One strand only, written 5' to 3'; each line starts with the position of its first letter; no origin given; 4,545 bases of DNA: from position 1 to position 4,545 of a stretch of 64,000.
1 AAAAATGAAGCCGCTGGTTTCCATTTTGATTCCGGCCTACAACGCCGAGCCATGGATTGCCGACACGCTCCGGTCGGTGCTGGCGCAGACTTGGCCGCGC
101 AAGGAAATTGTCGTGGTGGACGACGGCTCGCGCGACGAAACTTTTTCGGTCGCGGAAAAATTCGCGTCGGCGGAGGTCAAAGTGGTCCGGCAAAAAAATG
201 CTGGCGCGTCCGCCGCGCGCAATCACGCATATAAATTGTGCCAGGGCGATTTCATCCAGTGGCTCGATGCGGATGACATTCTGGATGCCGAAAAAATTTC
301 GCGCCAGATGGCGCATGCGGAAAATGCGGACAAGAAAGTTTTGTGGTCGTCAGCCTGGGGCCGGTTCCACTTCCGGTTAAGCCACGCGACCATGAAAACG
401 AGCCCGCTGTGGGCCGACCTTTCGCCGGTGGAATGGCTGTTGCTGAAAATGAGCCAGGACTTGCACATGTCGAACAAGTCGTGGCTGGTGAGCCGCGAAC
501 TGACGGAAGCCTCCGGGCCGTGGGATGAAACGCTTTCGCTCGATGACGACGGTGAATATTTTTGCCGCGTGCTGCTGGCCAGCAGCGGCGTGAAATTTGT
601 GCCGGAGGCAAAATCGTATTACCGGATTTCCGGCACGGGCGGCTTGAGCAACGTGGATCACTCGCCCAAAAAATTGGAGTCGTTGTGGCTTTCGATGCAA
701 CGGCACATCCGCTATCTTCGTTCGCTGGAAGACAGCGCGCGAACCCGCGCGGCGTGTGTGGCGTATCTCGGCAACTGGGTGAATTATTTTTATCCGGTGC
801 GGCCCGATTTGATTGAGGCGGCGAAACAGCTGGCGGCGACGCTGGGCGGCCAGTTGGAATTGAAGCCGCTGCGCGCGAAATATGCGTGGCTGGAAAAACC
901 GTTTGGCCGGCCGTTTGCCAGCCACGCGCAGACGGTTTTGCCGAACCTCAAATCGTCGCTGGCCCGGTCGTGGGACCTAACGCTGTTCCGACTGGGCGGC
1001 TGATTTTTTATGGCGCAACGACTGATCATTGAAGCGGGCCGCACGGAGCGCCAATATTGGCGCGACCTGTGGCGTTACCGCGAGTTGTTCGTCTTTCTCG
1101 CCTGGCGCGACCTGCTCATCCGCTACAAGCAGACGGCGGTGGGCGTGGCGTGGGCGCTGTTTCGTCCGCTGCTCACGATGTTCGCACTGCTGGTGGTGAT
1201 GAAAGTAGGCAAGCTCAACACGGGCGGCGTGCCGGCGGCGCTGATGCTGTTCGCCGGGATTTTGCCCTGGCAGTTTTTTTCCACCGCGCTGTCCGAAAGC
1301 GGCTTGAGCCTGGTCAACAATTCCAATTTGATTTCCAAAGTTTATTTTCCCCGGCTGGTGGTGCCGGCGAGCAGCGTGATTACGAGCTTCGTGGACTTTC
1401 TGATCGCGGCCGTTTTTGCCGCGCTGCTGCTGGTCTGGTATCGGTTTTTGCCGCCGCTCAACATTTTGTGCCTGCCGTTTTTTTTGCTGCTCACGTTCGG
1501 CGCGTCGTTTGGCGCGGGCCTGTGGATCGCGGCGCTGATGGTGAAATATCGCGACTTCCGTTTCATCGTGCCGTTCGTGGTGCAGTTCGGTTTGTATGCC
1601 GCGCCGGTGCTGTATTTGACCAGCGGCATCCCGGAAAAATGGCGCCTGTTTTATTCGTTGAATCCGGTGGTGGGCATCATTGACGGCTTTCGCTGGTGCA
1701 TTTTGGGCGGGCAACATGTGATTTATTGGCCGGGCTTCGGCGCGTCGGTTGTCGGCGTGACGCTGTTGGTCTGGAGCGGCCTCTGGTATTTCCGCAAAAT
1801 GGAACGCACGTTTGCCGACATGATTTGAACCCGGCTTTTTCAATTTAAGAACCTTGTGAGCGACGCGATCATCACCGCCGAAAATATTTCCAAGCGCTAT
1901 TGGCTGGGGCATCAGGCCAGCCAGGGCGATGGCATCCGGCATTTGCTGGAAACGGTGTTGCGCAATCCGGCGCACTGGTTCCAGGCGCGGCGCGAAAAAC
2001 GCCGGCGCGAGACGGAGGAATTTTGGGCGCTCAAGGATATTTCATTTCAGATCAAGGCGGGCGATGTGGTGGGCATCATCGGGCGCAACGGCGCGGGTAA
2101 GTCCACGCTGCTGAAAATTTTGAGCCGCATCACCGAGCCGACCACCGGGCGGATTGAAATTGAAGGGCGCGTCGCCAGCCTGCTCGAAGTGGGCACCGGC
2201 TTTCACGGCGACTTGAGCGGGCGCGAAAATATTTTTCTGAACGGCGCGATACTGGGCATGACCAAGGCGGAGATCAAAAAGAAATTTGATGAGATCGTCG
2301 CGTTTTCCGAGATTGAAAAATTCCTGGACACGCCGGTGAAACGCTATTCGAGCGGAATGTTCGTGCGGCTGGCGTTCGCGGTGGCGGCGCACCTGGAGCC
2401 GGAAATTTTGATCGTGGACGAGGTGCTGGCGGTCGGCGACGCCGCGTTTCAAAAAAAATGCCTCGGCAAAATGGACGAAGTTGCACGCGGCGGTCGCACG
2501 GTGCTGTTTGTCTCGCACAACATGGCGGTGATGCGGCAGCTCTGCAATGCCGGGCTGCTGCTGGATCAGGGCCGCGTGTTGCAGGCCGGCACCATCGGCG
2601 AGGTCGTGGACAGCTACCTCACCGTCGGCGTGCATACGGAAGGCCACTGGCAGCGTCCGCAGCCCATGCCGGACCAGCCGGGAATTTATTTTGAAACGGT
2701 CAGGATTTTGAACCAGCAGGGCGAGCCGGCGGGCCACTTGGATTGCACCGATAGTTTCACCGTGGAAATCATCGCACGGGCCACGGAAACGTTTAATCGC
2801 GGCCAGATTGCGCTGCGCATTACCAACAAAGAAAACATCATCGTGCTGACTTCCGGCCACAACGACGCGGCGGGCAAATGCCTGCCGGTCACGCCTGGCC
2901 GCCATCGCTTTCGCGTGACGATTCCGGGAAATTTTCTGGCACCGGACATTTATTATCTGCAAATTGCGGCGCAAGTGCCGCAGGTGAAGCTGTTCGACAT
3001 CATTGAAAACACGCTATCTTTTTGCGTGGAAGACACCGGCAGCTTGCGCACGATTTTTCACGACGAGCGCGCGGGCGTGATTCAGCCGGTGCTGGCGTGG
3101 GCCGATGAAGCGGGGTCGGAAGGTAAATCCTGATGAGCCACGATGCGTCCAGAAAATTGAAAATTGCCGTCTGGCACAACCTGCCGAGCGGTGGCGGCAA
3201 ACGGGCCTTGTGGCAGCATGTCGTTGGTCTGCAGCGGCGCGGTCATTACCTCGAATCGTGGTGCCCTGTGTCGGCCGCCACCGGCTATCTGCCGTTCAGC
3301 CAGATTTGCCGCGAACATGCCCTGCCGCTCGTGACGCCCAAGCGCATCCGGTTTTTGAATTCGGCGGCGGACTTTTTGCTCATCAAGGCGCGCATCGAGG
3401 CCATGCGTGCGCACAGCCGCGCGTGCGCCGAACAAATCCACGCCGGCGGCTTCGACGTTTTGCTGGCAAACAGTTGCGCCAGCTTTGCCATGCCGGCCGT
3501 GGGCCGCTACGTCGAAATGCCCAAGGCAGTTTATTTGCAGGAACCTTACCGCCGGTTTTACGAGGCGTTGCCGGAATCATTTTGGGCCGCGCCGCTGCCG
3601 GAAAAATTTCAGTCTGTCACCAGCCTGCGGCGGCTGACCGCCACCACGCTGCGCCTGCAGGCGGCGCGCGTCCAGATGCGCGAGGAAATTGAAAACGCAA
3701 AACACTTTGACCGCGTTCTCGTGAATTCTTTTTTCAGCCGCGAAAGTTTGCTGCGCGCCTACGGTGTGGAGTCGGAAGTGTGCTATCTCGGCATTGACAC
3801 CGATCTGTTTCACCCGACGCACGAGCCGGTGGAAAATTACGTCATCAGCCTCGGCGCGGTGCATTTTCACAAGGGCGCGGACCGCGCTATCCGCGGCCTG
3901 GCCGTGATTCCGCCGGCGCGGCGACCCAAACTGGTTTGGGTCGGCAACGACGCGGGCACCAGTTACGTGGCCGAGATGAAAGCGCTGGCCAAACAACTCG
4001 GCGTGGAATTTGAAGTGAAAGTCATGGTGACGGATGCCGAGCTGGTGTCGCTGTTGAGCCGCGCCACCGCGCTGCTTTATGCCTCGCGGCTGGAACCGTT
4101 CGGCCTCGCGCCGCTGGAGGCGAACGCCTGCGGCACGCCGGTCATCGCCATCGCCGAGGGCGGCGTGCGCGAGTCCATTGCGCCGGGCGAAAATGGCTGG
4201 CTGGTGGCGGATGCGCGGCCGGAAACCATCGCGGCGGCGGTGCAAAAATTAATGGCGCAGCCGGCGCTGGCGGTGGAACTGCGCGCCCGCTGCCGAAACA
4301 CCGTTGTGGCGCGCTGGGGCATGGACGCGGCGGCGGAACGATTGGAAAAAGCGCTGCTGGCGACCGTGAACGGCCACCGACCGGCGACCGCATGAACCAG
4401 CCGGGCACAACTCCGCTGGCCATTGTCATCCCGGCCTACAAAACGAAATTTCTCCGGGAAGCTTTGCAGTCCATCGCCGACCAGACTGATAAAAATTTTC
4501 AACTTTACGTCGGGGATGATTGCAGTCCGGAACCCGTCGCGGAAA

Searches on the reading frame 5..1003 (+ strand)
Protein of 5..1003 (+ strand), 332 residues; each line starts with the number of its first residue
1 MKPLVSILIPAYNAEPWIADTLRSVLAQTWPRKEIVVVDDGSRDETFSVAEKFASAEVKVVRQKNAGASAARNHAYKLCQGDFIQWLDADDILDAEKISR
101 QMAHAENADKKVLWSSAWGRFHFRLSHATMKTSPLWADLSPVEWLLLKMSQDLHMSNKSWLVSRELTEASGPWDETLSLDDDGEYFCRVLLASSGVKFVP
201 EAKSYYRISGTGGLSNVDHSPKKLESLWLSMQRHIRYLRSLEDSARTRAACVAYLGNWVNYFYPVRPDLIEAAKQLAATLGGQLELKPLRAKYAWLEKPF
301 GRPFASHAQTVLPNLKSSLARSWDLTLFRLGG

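Call 53: search_protein_families(library=pfam, proteins=[window:5-1003:+], max_evalue=0.00001)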
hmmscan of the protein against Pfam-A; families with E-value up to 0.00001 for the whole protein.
window:5-1003:+ (332 aa): 3 families
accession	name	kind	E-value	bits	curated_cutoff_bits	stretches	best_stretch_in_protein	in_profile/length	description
PF00535.33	Glycos_transf_2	-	3.3e-33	115.4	23.3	1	6-121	1-119/168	Glycosyl transferase family 2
PF13641.12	Glyco_tranf_2_3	-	7.3e-17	62.6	27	1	5-236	3-226/230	Glycosyltransferase like family 2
PF10111.15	Glyco_tranf_2_2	-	2.6e-11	44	27.3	1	6-192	1-202/276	Glycosyltransferase like family 2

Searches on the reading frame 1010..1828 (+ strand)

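Call 53: search_protein_families(library=pfam, proteins=[window:1010-1828:+], max_evalue=0.00001)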
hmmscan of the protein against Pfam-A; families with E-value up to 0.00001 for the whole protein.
window:1010-1828:+ (272 aa): 1 family
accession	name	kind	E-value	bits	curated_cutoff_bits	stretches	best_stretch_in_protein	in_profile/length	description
PF01061.29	ABC2_membrane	-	2.7e-20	73.3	26.9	1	26-231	2-210/211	ABC-2 type transporter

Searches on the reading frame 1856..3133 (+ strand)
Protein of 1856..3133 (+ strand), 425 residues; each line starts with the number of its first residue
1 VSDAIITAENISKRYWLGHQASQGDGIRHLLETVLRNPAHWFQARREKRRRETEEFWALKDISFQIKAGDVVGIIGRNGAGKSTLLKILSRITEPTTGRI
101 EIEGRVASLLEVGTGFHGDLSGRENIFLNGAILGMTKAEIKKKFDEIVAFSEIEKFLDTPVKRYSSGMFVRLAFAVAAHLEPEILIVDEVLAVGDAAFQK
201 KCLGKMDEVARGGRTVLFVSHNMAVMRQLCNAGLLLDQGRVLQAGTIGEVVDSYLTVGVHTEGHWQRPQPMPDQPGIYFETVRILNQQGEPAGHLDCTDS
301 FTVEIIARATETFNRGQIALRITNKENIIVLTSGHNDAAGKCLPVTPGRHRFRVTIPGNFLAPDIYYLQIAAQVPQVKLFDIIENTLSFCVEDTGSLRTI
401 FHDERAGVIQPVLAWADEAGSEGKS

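Call 53: search_protein_families(library=pfam, proteins=[window:1856-3133:+], max_evalue=0.00001)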
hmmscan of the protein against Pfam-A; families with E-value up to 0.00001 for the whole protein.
window:1856-3133:+ (425 aa): 3 families
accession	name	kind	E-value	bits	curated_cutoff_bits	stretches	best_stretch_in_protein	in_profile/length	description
PF00005.33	ABC_tran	-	1.5e-22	81.1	25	1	59-190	1-135/137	ABC transporter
PF14524.12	Wzt_C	-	1.3e-08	35.3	30.4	1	277-396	10-134/143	Wzt C-terminal domain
PF13304.12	AAA_21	-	3.6e-06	27.7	27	0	72-104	2-26/304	AAA domain, putative AbiEii toxin, Type IV TA system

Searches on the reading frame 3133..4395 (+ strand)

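Call 53: search_protein_families(library=pfam, proteins=[window:3133-4395:+], max_evalue=0.00001)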
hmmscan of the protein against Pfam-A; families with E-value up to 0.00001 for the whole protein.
window:3133-4395:+ (420 aa): 5 families
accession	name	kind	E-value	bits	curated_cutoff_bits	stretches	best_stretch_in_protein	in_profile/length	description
PF00534.26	Glycos_transf_1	-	8e-30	104.1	26.4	1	232-389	13-167/172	Glycosyl transferases group 1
PF13692.12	Glyco_trans_1_4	-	3.5e-20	73.1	27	1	235-375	2-141/142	Glycosyl transferases group 1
PF20706.3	GT4-conflict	-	6.6e-10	39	26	1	234-402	197-383/385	Family 4 Glycosyltransferase in conflict systems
PF13524.12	Glyco_trans_1_2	-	9.5e-07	29.3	25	1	298-405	34-143/144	Glycosyl transferase-like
PF13439.12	Glyco_transf_4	-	8.7e-06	26.3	28.5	0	20-224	2-169/170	Glycosyltransferase Family 4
